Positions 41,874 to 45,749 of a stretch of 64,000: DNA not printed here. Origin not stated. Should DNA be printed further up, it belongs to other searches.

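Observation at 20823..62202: Five near-identical sigma54 (-24/-12) promoter 16-mers head the permease operons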

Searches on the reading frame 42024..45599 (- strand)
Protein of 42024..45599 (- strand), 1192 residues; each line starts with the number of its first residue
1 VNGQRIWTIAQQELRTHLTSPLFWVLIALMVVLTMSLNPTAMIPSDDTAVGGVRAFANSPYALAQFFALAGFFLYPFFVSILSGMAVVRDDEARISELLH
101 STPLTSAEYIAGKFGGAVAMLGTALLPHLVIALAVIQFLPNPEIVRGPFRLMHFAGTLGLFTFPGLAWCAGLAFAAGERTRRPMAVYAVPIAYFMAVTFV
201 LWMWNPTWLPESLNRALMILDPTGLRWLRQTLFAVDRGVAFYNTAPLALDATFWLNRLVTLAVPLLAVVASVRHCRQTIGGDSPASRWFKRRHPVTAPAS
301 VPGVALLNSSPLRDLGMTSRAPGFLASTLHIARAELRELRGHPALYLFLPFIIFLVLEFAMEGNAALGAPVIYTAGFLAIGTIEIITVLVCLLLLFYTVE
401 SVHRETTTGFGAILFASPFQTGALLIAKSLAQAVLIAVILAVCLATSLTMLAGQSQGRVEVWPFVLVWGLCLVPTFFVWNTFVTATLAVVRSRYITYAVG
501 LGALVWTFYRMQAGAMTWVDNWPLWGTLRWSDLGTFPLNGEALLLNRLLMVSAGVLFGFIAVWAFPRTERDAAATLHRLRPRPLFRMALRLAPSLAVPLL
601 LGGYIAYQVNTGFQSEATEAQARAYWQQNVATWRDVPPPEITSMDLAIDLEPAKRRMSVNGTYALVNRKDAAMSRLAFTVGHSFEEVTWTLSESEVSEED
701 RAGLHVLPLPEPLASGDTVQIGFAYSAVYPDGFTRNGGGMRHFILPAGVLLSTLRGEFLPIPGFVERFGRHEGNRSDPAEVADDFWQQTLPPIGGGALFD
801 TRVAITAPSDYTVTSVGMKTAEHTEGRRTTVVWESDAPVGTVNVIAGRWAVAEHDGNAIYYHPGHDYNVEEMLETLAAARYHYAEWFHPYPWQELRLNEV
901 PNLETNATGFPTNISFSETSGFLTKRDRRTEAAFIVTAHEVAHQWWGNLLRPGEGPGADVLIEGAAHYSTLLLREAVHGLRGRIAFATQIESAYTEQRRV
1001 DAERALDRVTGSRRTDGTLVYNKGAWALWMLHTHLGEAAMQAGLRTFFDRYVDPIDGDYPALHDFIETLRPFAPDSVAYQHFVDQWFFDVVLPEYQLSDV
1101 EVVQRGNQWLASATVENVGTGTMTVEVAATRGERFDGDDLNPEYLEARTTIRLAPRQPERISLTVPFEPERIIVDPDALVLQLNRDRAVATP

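Call 12: search_protein_families(library=ncbifam, proteins=[window:42024-45599:-])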
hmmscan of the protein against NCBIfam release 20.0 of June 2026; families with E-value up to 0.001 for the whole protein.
window:42024-45599:- (1192 aa): 2 families
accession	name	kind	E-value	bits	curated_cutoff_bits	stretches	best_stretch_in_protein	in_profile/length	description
TIGR02412.1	pepN_strep_liv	equivalog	2e-09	36.4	591.2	1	802-1103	146-459/832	aminopeptidase N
TIGR03518.1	ABC_perm_GldF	equivalog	7.3e-06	26.2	288.5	1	7-138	2-124/240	gliding motility-associated ABC transporter permease subunit GldF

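Call 13: search_protein_families(library=pfam, proteins=[window:42024-45599:-])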
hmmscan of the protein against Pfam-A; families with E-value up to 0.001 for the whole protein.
window:42024-45599:- (1192 aa): 3 families
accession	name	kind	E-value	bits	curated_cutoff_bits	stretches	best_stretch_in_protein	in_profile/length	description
PF01433.26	Peptidase_M1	-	2.5e-11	44.1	27.7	1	885-1051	16-189/218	Peptidase family M1 domain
PF12679.13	ABC2_membrane_2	-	9e-11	42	27.2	1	7-200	1-202/283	ABC-2 family transporter protein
PF12698.13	ABC2_membrane_3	-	3e-05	23.7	31.6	1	50-219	153-305/347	ABC-2 family transporter protein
